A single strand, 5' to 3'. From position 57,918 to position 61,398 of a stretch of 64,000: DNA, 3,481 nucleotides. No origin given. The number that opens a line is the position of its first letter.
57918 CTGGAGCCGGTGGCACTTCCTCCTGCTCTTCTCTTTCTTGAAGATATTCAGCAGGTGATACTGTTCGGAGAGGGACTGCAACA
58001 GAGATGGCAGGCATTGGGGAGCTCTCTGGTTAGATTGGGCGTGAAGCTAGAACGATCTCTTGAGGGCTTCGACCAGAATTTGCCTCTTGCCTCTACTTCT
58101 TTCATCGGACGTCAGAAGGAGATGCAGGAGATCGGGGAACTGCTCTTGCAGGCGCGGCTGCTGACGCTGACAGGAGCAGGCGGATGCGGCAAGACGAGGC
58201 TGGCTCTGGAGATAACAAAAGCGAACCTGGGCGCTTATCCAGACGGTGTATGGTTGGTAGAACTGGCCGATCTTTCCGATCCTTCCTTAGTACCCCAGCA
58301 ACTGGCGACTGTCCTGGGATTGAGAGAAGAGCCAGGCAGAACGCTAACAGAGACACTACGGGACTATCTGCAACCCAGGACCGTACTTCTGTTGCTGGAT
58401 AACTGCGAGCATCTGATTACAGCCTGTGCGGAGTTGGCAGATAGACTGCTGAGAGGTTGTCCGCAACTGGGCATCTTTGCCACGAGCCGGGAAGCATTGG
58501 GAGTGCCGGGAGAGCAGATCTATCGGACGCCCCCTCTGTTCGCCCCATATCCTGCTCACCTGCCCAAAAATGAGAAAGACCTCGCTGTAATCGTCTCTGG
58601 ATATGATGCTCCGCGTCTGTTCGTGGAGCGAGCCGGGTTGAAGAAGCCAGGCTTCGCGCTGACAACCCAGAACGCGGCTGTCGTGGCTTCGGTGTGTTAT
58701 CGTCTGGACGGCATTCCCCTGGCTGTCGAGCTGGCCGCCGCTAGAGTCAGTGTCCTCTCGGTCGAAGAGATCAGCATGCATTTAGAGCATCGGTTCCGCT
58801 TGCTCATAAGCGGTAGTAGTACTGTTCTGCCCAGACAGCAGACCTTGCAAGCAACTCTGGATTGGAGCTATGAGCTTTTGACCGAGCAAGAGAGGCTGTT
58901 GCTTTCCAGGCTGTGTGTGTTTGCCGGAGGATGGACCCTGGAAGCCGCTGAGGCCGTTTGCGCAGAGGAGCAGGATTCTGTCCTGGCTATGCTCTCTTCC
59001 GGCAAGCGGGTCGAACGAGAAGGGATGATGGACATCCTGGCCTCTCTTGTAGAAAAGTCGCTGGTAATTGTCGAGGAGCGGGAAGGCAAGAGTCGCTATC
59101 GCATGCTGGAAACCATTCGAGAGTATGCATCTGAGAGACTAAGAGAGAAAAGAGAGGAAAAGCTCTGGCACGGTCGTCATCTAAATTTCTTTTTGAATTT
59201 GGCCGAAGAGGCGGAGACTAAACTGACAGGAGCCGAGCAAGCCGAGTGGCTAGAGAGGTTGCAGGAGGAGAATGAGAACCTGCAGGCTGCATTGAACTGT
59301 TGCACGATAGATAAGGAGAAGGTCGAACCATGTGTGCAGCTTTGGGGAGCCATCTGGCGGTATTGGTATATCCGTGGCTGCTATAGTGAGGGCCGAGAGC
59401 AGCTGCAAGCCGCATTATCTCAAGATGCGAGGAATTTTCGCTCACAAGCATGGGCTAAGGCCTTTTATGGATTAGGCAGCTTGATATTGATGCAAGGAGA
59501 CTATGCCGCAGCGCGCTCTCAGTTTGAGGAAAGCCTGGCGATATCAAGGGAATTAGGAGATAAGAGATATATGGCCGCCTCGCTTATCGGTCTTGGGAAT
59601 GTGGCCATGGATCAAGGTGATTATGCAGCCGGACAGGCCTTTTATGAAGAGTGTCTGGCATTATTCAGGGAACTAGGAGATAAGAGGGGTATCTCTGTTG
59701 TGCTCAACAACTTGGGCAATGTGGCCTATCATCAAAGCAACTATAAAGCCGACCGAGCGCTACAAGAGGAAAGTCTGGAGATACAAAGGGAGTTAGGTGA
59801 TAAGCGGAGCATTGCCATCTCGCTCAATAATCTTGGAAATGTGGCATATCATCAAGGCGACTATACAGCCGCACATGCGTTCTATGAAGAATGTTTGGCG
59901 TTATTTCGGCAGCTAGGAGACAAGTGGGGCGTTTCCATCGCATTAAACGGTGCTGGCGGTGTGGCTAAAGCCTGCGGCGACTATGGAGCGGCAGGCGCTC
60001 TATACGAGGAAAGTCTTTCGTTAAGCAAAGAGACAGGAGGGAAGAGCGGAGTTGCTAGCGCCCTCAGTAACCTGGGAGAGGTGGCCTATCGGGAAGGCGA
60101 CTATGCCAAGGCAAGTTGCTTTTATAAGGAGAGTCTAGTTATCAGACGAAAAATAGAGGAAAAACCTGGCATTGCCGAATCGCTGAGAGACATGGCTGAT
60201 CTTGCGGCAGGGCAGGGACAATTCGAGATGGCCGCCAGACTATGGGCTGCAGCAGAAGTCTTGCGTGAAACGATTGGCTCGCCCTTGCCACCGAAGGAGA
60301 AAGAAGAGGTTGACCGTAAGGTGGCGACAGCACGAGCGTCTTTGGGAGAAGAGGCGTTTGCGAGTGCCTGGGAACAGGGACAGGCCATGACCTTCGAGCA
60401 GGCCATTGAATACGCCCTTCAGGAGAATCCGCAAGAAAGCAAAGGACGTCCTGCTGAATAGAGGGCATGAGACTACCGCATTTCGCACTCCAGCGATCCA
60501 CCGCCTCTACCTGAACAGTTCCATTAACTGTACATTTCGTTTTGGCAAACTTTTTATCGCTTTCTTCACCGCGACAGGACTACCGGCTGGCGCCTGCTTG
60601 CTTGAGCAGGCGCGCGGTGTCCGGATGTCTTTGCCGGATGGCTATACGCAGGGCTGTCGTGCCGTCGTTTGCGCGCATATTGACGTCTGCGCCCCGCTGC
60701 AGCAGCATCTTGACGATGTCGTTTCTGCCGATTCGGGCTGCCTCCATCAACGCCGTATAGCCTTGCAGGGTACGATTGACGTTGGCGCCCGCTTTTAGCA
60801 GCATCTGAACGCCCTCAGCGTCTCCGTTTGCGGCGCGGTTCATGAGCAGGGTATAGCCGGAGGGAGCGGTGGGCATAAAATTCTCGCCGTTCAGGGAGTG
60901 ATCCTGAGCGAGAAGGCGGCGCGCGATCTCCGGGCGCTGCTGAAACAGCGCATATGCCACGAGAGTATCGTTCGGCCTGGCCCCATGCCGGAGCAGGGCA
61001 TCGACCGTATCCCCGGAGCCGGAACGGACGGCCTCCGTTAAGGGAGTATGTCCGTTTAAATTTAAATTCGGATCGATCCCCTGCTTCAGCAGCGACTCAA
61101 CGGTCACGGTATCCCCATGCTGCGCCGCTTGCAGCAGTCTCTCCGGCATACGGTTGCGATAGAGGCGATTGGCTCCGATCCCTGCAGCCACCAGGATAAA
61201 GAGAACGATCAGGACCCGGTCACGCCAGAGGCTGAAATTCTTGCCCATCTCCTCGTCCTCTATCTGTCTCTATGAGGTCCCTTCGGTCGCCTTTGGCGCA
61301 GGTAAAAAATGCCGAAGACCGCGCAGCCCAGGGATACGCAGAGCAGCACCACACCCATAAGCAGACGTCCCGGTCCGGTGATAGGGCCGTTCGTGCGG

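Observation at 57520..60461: TIR-NB-ARC-TPR STAND NTPase (bacterial NLR-like) in a low-GC segment, with its own consensus promoter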

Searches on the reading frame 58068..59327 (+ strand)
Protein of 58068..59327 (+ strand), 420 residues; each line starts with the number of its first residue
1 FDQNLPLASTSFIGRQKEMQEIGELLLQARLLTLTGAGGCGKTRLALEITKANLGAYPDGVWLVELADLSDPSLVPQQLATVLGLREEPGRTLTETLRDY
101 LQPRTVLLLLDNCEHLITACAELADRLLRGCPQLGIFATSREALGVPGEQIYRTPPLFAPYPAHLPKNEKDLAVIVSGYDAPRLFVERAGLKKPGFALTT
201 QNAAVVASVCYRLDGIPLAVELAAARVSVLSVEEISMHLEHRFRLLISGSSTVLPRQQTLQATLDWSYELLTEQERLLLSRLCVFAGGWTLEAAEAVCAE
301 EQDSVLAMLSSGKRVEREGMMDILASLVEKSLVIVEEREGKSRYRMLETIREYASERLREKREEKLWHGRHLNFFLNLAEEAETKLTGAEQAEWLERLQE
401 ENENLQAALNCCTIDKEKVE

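Call 69: search_solved_structures(query=window:58068-59327:+, max_evalue=1, show_alignments=3)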
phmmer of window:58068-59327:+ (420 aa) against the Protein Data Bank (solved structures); distinct sequences matched with E-value up to 1: 3.
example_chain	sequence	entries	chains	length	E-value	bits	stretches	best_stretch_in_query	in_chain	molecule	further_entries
6lsy_A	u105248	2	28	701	0.027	16.8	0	34-113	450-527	ATP-dependent Clp protease, ATP-binding subunit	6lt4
5n5e_e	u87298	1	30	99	0.37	13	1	309-389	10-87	PFC_05175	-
2e0z_A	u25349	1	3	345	0.84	11.8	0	310-398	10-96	Virus-like particle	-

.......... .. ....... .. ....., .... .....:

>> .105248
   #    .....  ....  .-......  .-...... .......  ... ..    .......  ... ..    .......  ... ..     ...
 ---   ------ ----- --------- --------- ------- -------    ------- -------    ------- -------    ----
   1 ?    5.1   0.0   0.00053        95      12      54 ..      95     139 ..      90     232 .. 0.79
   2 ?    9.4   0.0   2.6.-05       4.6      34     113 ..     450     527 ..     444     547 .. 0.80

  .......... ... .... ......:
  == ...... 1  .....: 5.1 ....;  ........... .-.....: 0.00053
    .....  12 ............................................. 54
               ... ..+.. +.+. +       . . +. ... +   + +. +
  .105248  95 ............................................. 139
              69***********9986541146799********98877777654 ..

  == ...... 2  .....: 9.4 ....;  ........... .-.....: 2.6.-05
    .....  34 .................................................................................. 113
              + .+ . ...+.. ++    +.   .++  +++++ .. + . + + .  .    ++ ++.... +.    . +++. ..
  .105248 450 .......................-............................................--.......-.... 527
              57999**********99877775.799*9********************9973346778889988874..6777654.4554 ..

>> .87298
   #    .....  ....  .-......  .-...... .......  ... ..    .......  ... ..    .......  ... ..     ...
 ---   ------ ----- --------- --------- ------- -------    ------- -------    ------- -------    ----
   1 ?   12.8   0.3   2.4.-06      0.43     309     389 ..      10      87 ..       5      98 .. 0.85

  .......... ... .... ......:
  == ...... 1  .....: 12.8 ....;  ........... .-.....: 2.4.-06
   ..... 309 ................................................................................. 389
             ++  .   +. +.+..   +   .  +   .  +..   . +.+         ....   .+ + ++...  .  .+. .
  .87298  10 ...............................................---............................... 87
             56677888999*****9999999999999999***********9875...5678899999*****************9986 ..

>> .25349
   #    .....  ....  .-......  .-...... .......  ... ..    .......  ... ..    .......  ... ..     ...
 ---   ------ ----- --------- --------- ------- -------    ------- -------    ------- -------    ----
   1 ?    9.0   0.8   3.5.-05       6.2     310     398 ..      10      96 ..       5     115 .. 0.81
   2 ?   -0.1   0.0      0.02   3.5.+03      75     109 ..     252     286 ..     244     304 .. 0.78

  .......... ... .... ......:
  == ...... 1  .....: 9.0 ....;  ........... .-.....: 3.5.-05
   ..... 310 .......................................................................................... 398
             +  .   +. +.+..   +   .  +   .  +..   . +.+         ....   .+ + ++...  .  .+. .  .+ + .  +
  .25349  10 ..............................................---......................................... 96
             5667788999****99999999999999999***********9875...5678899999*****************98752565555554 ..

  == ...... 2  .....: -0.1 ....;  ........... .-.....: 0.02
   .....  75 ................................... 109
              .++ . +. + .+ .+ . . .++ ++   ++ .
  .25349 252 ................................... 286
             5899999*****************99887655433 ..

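Call 73: search_solved_structures(query=A3, max_evalue=0.01, show_alignments=4)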
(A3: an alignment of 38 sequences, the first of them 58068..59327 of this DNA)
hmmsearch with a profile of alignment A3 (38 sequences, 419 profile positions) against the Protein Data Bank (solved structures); distinct sequences matched with E-value up to 0.01: 20.
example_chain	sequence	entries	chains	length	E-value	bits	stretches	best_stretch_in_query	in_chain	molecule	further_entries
8k60_I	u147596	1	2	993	1.1e-18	70.5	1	5-349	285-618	Regulatory protein AfsR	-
8jke_I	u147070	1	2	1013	1.1e-17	67.2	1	5-349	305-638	Regulatory protein AfsR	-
1z6t_A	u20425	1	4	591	6e-09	38.4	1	258-380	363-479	Apoptotic protease activating factor 1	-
5juy_A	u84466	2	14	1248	4.8e-08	35.4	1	258-380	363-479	Apoptotic protease-activating factor 1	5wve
3jbt_A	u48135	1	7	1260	4.9e-08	35.4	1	258-380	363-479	Apoptotic protease-activating factor 1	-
3j2t_A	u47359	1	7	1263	4.9e-08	35.4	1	258-380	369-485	Apoptotic protease-activating factor 1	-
7jlv_A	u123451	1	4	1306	2.6e-07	33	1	16-119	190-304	Disease resistance protein Roq1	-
7jlu_A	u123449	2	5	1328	2.7e-07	32.9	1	16-119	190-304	Disease resistance protein Roq1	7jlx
3sfz_A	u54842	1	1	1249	4.2e-06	29.1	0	258-380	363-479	Apoptotic peptidase activating factor 1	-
3shf_A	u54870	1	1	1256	4.2e-06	29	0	258-380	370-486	Apoptotic peptidase activating factor 1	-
6mfv_A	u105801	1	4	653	2.8e-05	26.3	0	259-365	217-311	tetratricopeptide repeat sensor PH0952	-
1f48_A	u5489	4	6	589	0.00048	22.3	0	32-59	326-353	ARSENITE-TRANSLOCATING ATPASE | ARSENICAL PUMP-DRIVING ATPASE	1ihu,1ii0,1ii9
9nbo_A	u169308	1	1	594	0.00056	22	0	33-59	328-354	Arsenite transporter ATPase-like protein,arsA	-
9nbl_A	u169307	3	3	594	0.00079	21.5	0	33-59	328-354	Arsenite transporter ATPase-like protein,arsA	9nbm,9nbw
6lsy_A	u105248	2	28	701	0.00084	21.5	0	39-116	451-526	ATP-dependent Clp protease, ATP-binding subunit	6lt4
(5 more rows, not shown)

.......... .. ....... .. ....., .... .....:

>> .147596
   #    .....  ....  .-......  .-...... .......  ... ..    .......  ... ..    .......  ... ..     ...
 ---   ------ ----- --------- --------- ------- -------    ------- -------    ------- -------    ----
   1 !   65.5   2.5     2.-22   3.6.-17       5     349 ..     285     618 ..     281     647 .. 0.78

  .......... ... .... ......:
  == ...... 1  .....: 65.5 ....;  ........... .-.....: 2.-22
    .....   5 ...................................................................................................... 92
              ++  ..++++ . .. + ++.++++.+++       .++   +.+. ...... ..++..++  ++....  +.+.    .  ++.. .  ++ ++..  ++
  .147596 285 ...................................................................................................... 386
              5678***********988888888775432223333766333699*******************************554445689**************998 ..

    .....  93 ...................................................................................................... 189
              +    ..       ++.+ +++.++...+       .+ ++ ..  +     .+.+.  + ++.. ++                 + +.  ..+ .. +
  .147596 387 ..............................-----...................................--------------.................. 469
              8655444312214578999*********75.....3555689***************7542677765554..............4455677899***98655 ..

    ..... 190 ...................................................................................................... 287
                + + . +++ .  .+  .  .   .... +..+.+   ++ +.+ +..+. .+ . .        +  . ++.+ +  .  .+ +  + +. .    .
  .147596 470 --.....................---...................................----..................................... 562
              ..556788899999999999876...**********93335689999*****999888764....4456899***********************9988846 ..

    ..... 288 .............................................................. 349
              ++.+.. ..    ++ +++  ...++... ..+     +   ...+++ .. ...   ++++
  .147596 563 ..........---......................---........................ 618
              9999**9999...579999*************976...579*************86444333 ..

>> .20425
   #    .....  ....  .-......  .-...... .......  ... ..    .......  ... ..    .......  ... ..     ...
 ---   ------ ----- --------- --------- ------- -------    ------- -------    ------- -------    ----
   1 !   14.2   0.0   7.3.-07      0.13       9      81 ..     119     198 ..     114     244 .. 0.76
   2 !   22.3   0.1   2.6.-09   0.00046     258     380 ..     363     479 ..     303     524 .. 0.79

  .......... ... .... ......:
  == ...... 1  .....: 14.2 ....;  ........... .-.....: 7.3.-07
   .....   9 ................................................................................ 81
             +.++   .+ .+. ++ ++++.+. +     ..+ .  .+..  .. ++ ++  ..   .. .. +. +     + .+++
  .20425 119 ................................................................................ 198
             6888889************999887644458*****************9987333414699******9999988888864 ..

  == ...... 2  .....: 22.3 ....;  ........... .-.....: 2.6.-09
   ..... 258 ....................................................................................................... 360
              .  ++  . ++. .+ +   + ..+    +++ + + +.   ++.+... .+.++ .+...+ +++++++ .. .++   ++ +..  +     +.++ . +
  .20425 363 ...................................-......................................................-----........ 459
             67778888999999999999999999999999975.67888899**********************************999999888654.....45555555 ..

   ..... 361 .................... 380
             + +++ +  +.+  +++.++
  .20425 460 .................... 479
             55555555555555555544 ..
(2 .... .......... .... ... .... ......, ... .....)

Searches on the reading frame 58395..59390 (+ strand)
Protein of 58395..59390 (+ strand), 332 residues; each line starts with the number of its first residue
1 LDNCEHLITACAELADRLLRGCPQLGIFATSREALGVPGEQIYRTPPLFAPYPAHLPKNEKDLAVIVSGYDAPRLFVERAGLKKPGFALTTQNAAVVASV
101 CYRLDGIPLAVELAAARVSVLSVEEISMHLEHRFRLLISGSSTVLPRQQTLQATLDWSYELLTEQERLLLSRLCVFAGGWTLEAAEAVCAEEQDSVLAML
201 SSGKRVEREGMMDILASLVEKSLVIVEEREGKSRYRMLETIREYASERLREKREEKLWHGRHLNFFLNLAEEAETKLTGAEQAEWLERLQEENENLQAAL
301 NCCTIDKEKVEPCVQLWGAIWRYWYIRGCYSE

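Call 19: search_protein_families(library=pfam, proteins=[window:58395-59390:+], max_evalue=1)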
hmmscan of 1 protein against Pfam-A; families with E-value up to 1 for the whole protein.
window:58395-59390:+ (332 aa): 4 families
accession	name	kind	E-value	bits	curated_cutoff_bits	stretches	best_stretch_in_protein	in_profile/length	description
PF14766.11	RPA_interact_N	-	0.039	14.1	28.8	1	239-261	15-37/39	Replication protein A interacting N-terminal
PF03965.22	Penicillinase_R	-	0.09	13.6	22.6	1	195-284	22-108/115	Penicillinase repressor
PF08100.18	Dimerisation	-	0.1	12.8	25.6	0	12-45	54-83/93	O-methyltransferase dimerisation domain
PF12894.13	ANAPC4_WD40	-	0.11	13.2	22.9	0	90-126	34-70/91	Anaphase-promoting complex subunit 4 WD40 domain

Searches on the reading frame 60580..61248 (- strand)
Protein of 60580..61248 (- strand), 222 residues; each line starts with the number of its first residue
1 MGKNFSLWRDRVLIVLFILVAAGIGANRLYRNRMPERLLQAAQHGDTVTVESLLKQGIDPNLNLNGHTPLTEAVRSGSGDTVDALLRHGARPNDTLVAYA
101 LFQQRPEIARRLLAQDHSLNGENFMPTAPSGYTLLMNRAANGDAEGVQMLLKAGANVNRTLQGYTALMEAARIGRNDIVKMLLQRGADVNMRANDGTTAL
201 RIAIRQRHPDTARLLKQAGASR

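Call 14: search_protein_families(library=pfam, proteins=[window:60580-61248:-], max_evalue=0.001)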
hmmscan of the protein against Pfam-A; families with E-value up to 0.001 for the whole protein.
window:60580-61248:- (222 aa): 7 families
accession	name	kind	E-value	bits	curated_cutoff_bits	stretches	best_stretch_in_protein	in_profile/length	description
PF12796.13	Ank_2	-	9.1e-52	174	27.3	4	135-220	1-84/90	Ankyrin repeats (3 copies)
PF00023.36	Ank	-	2.2e-31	106.6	21.1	3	162-193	1-32/33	Ankyrin repeat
PF13606.12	Ank_3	-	3e-24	82.5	22.3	1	163-191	2-30/30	Ankyrin repeat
PF13637.12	Ank_4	-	3.9e-21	75.1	22.7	3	174-215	8-49/50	Ankyrin repeats (many copies)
PF13857.12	Ank_5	-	3.9e-14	53.1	27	1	150-203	1-56/56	Ankyrin repeats (many copies)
PF24521.3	Ank_KRIT1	-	6.3e-11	42.6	80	1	134-187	21-70/149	KRIT1 ankyrin-repeats domain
PF23745.1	ANK_LRRK2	-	9.3e-06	26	27.5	0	132-212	32-109/130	LRRK2 ANK repeat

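Call 77: search_protein_families(library=padloc, proteins=[window:60580-61245:-], max_evalue=0.001)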
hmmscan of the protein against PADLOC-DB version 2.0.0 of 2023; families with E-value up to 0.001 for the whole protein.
window:60580-61245:- (221 aa): 3 families
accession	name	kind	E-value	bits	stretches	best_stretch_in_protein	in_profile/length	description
PDLC04783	PDC-M72A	-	2.6e-24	84.2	2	106-220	211-321/392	-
PDLC02908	Ankyrin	-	1.1e-16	58.3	2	131-214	737-821/880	-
PDLC02203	MzaA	-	0.00042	16.7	0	145-209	26-91/683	-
